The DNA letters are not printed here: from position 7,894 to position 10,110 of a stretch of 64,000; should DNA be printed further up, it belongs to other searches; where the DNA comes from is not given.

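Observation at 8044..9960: GltD-like NAD(P)H flavoprotein fused to a 2x[4Fe-4S] ferredoxin, sandwiched by ATGA overlaps between the Rrf2 regulator and the Rieske gene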

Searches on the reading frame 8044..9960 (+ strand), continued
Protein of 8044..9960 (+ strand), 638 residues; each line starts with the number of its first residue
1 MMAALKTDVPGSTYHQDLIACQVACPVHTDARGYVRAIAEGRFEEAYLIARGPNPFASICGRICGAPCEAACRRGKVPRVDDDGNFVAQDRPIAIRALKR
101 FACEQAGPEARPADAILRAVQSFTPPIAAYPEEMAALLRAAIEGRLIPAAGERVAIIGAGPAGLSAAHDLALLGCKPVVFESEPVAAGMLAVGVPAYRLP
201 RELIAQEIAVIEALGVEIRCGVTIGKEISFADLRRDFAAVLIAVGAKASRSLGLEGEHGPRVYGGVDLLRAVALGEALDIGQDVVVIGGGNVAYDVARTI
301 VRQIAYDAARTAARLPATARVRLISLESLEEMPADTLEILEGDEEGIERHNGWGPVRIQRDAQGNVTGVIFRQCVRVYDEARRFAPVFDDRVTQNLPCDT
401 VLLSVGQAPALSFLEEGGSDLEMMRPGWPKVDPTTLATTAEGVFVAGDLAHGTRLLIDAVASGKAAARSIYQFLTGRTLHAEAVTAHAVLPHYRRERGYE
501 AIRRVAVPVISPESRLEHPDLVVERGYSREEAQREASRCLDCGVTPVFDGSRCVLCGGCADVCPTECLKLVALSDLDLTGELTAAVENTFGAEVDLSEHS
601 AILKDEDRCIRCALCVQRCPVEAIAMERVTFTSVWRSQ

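Call 51: list_cluster_members(proteins=[P0143, P0145, P0142, P0138, P0144, P0154, P0169, P0189, P0150, P0163])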
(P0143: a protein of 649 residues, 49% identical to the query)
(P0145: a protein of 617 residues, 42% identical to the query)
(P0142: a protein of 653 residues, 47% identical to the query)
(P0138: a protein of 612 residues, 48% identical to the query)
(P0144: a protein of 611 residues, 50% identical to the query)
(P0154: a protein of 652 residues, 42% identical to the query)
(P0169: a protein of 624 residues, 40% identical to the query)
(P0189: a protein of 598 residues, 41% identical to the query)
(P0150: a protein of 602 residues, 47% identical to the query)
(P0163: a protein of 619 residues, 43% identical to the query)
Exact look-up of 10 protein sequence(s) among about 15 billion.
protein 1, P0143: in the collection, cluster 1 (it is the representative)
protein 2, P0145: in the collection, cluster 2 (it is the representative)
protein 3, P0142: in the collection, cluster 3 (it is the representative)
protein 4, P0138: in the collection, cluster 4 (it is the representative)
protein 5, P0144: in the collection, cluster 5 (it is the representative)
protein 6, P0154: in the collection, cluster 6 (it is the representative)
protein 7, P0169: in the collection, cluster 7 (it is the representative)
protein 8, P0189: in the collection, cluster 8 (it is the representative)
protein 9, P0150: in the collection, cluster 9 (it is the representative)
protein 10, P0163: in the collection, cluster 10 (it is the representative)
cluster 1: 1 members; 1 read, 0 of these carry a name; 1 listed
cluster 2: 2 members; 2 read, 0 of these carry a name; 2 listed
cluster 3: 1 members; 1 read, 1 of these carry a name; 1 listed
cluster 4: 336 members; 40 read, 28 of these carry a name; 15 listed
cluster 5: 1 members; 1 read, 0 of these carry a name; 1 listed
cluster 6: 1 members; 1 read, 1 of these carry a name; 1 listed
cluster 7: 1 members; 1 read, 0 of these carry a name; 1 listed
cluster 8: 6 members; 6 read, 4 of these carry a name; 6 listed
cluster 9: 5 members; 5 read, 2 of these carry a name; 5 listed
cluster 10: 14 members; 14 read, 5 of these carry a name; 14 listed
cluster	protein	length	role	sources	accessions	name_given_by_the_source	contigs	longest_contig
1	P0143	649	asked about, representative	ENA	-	-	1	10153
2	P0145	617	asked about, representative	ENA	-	-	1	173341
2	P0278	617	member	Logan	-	-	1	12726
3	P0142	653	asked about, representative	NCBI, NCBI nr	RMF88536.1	MAG: FAD-dependent oxidoreductase [Nitrospinota bacterium]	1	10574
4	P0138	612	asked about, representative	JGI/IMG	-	NADPH-dependent glutamate synthase beta subunit-like oxidoreductase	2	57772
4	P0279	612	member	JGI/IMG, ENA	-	NADPH-dependent glutamate synthase beta subunit-like oxidoreductase/ferredoxin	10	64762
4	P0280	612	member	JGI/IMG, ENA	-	NADPH-dependent glutamate synthase beta subunit-like oxidoreductase/ferredoxin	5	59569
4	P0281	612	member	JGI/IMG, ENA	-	NADPH-dependent glutamate synthase beta subunit-like oxidoreductase/NAD-dependent ...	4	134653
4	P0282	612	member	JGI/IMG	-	NADPH-dependent glutamate synthase beta subunit-like oxidoreductase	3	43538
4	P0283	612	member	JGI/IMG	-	NADPH-dependent glutamate synthase beta subunit-like oxidoreductase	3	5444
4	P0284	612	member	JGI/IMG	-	NADPH-dependent glutamate synthase beta subunit-like oxidoreductase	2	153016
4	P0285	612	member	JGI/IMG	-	NADPH-dependent glutamate synthase beta subunit-like oxidoreductase/ferredoxin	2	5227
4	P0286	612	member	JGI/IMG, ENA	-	NADPH-dependent glutamate synthase beta subunit-like oxidoreductase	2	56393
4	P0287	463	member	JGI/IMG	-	NADPH-dependent glutamate synthase beta subunit-like oxidoreductase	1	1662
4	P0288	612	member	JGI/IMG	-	NADPH-dependent glutamate synthase beta subunit-like oxidoreductase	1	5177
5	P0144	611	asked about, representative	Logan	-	-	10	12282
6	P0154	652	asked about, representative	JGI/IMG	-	formate dehydrogenase beta subunit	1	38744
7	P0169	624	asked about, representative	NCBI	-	-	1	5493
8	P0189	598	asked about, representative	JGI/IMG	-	formate dehydrogenase major subunit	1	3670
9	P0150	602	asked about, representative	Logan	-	-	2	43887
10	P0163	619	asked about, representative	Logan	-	-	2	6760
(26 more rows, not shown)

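Call 70: search_protein_families(library=pfam, proteins=[L069:3269-4567:+, L001:6539-7405:-, L001:8458-9807:+, L014:6034-8322:+, L063:6343-8967:+, L039:2058-5777:+, L008:5897-6586:-, L020:5098-5898:-, L055:4854-6908:+, L044:1169-1720:+], max_evalue=0.00001)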
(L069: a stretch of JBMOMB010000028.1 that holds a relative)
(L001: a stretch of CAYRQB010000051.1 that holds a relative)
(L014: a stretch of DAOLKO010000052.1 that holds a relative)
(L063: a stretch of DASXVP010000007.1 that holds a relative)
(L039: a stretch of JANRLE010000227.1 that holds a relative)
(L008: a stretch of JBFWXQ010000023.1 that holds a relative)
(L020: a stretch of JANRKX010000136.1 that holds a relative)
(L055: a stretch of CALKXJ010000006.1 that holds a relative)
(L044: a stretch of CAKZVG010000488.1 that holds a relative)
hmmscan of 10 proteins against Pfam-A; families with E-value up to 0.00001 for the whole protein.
L069:3269-4567:+ (432 aa): 2 families
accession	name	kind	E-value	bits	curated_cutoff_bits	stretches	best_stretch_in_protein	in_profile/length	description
PF01814.28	Hemerythrin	-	2.3e-20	73.8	25.3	1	271-425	2-127/127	Hemerythrin HHE cation binding domain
PF04405.19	ScdA_N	-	1.1e-17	63.9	32.5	1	201-251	4-54/56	Domain of Unknown function (DUF542)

L001:6539-7405:- (288 aa): 1 family
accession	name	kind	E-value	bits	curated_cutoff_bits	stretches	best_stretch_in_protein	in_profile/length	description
PF14256.11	YwiC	-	2.9e-22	79.7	25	1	28-162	1-125/126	YwiC-like protein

L001:8458-9807:+ (449 aa): 0 families

L014:6034-8322:+ (762 aa): 2 families
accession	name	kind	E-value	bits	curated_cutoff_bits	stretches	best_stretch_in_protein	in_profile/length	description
PF22085.1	NorB_cytochrome_c-like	-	5.6e-68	229.3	29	1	36-210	1-181/181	Nitric oxide reductase subunit B, cytochrome c-like domain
PF00115.25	COX1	-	7.9e-58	196.8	34.8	1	273-716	2-436/436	Cytochrome C and Quinol oxidase polypeptide I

L063:6343-8967:+ (874 aa): 8 families
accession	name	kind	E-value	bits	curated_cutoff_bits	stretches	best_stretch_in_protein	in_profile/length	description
PF13517.12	FG-GAP_3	-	6.3e-45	152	26.9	5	330-391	1-61/61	FG-GAP-like repeat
PF01839.29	FG-GAP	-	2.9e-22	78.5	22.1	0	439-460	2-23/37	FG-GAP repeat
PF14559.12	TPR_19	-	1.8e-15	57.4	25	1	664-716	6-58/68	Tetratricopeptide repeat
PF07593.17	UnbV_ASPIC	-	9.2e-14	51.5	23.4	1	563-626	3-67/68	ASPIC and UnbV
PF13428.12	TPR_14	-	1.8e-10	40.9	23.5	0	685-726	3-44/44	Tetratricopeptide repeat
PF07719.23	TPR_2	-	1.2e-08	34.8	27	0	685-713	3-31/34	Tetratricopeptide repeat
PF13431.12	TPR_17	-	1.1e-07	31.9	24.4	0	671-703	1-33/34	Tetratricopeptide repeat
PF13432.12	TPR_16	-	1.6e-06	28.8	32.7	0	669-711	17-59/65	Tetratricopeptide repeat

L039:2058-5777:+ (1239 aa): 3 families
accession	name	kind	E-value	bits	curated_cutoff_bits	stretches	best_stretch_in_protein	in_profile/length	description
PF25183.1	OMP_b-brl_4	-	2.6e-199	665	30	1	369-1224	2-836/838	Outer membrane beta barrel domain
PF13620.12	CarboxypepD_reg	-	1.1e-18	67.8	32.3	1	154-233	3-82/82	Carboxypeptidase regulatory-like domain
PF00593.30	TonB_dep_Rec_b-barrel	-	8.3e-09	36.2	27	1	662-880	50-267/436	TonB dependent receptor-like, beta-barrel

L008:5897-6586:- (229 aa): 3 families
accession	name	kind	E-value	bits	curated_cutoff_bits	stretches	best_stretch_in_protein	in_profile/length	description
PF00027.35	cNMP_binding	-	5.1e-20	71.7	27.5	1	33-118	2-87/89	Cyclic nucleotide-binding domain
PF13545.12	HTH_Crp_2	-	3e-15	56.4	27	1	153-224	2-68/70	Crp-like helix-turn-helix domain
PF00325.26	Crp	-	2.4e-07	30.8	21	1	177-208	1-32/32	Bacterial regulatory proteins, crp family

L020:5098-5898:- (266 aa): 0 families

L055:4854-6908:+ (684 aa): 1 family
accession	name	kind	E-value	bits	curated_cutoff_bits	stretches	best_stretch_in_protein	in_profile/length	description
PF13435.11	Cytochrome_C554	-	3.2e-06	28.4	20.8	0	231-309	5-83/84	Cytochrome c554 and c-prime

L044:1169-1720:+ (184 aa): 1 family
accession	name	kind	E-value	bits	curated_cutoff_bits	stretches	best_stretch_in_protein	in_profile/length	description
PF02082.26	Rrf2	-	1e-23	84.4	30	1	18-143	2-131/132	Iron-dependent Transcriptional regulator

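Call 75: find_encoding_contigs(protein=P0138, flank=8000, max_places=2)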
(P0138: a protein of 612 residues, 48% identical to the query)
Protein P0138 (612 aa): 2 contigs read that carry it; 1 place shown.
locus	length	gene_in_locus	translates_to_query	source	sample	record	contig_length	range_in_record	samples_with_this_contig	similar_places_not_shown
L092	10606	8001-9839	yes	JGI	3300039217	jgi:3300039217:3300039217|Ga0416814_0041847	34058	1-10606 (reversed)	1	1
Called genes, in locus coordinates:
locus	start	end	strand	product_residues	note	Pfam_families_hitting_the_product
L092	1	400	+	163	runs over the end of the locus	-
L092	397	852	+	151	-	PF00027:cNMP_binding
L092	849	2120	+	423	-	PF02550:AcetylCoA_hydro, PF13336:AcetylCoA_hyd_C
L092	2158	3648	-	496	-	PF01546:Peptidase_M20, PF07687:M20_dimer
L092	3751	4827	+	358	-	PF00512:HisKA (weak), PF02518:HATPase_c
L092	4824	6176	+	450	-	PF00072:Response_reg, PF00158:Sigma54_activat, PF14532:Sigma54_activ_2, PF25601:AAA_lid_14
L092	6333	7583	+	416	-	-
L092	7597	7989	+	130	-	-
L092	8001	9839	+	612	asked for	PF13237:Fer4_10 (faint), PF14691:Fer4_20, PF00070:Pyr_redox (faint), PF01266:DAO (weak), PF07992:Pyr_redox_2, PF13450:NAD_binding_8, PF12838:Fer4_7, PF00037:Fer4, +1 more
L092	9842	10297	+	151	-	PF00355:Rieske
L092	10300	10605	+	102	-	?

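Call 76: find_encoding_contigs(protein=P0152, flank=8000, max_places=1)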
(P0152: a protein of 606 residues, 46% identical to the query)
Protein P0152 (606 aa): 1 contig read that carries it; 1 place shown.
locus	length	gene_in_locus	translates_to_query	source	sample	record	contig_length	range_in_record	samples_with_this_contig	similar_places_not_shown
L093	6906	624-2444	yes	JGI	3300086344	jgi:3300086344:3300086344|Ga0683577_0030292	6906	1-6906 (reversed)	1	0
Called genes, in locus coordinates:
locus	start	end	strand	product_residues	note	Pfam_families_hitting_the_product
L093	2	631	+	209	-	?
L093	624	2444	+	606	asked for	PF14691:Fer4_20, PF00070:Pyr_redox (weak), PF00890:FAD_binding_2 (weak), PF01266:DAO, PF07992:Pyr_redox_2, PF13450:NAD_binding_8, PF12838:Fer4_7, PF00037:Fer4, +9 more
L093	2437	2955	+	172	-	PF00355:Rieske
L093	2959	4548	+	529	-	PF00033:Cytochrome_B, PF14358:DUF4405, PF13631:Cytochrom_B_N_2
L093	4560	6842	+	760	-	PF13442:Cytochrome_CBB3 (faint), PF14537:Cytochrom_c3_2 (faint), PF00034:Cytochrom_C, PF02433:FixO (weak), PF00034:Cytochrom_C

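Call 82: predict_structure(alignment_id=A1)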
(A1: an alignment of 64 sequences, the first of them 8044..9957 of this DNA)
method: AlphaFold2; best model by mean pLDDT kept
length: 638 residues; sequences in the alignment: 64
mean_pLDDT: 91.6   pTM: 0.91
mean pLDDT of the five models: 91.6, 91.1, 90.8, 89.2, 88.5
residues with pLDDT >= 90: 519; 70-90: 87; 50-70: 22; < 50: 10
segments of 3 or more residues with pLDDT < 50: 311-317
pLDDT, mean of each block of 10 residues (from residue 1): 82 89 93 95 95 94 95 89 76 96 96 93 69 62 81 98 98 96 97 95 97 97 97 98 95 95 95 90 95 95 64 51 96 93 95 98 97 96 95 97 94 93 92 97 97 94 97 94 88 88 93 90 95 97 93 95 93 94 93 93 93 96 94 82
secondary structure, 60 per line:
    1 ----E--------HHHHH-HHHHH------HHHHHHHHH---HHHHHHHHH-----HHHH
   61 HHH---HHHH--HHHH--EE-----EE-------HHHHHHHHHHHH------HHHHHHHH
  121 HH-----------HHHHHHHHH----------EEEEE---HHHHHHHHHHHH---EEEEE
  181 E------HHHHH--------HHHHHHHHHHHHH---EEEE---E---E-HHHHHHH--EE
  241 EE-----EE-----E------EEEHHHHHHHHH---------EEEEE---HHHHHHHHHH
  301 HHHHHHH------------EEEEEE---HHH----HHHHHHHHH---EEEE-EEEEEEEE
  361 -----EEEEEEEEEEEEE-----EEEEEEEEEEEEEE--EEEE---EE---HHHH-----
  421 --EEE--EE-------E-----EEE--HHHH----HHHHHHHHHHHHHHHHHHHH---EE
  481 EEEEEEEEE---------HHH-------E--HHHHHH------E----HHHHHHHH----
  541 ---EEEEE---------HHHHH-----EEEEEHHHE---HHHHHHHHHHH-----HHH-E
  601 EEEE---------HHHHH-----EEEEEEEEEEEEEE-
elements in order: H14-18 H20-24 H31-39 H43-51 H57-63 H67-70 H73-76 H95-106 H113-122 H134-142 E153-157 H161-172 E176-181 H188-192 H201-213 E217-220 H230-236 E239-242 E262-264 H265-273 E283-287 H291-307 E320-325 H336-344 E348-351 E353-360 E366-378 E384-397 E400-403 H412-415 E423-425 E443-445 H448-451 H456-475 E479-489 H512-517 H529-536 E544-548 H558-562 E568-572 H580-590 E600-604 H614-618 E624-637

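Call 84: fold_search(model_id=the predicted structure, library=pdb)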
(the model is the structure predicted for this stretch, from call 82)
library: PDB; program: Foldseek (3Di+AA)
matches with E <= 10: 1997; with E <= 0.001: 585
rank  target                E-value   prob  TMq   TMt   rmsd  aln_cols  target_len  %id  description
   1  9bov_A                2.3e-43  1.00  0.66  0.37   9.6       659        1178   31  Structure of electron bifurcating Nfn-ABC complexed with NAD from Caldicellulosiruptor saccharolyticus (released 2025-03-05)
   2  8oh5_C                1.9e-41  1.00  0.66  0.37   9.0       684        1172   28  Cryo-EM structure of the electron bifurcating transhydrogenase StnABC complex from Sporomusa Ovata (state 2) (released 2023-09-13)
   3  9n5u_A                2.7e-41  1.00  0.67  0.46   7.8       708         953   26  Structure of the Thermococcus sibiricus NfnABC complex (released 2025-05-07)
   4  9n5v_A                1.0e-37  1.00  0.67  0.46   7.7       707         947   26  Structure of the NAD(H)-bound Thermococcus sibiricus NfnABC complex (released 2025-05-07)
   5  5jca_L                9.3e-33  1.00  0.60  0.80   6.7       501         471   28  NADP(H) bound NADH-dependent Ferredoxin:NADP Oxidoreductase (NfnI) from Pyrococcus furiosus (released 2017-04-12)
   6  5jfc_L                1.2e-31  1.00  0.59  0.80   6.8       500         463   28  NADH-dependent Ferredoxin:NADP Oxidoreductase (NfnI) from Pyrococcus furiosus (released 2017-04-12)
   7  4ylf_B                2.2e-30  1.00  0.58  0.79   7.2       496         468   29  Insights into flavin-based electron bifurcation via the NADH-dependent reduced ferredoxin-NADP oxidoreductase structur (released 2015-07-08)
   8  5vj7_A                4.8e-29  1.00  0.58  0.79   6.9       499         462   28  Ferredoxin NADP Oxidoreductase (Xfn) (released 2017-07-19)
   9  1gth_C                1.4e-27  1.00  0.54  0.35   9.1       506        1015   23  DIHYDROPYRIMIDINE DEHYDROGENASE (DPD) FROM PIG, TERNARY COMPLEX WITH NADPH AND 5-IODOURACIL (released 2002-04-11)
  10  7ljs_B                1.6e-27  1.00  0.54  0.35   9.3       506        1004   23  Porcine Dihydropyrimidine dehydrogenase (DPD) complexed with 5-Ethynyluracil (5EU) - Open Form (released 2021-04-07)
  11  1gth_B                1.9e-27  1.00  0.54  0.35   8.9       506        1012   23  DIHYDROPYRIMIDINE DEHYDROGENASE (DPD) FROM PIG, TERNARY COMPLEX WITH NADPH AND 5-IODOURACIL (released 2002-04-11)
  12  1h7w_B                1.9e-27  1.00  0.54  0.35   9.0       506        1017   23  Dihydropyrimidine dehydrogenase (DPD) from pig (released 2001-02-23)
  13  7m32_D                2.5e-27  1.00  0.54  0.35   9.0       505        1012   23  Dihydropyrimidine Dehydrogenase (DPD) C671A Mutant Soaked with Uracil and NADPH Anaerobically (released 2021-06-09)
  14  1h7w_D                2.7e-27  1.00  0.54  0.35   9.0       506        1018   23  Dihydropyrimidine dehydrogenase (DPD) from pig (released 2001-02-23)
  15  8f6n_D                2.8e-27  1.00  0.56  0.37   8.9       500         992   22  Dihydropyrimidine Dehydrogenase (DPD) C671S Mutant Soaked with Thymine Quasi-Anaerobically (released 2023-02-01)
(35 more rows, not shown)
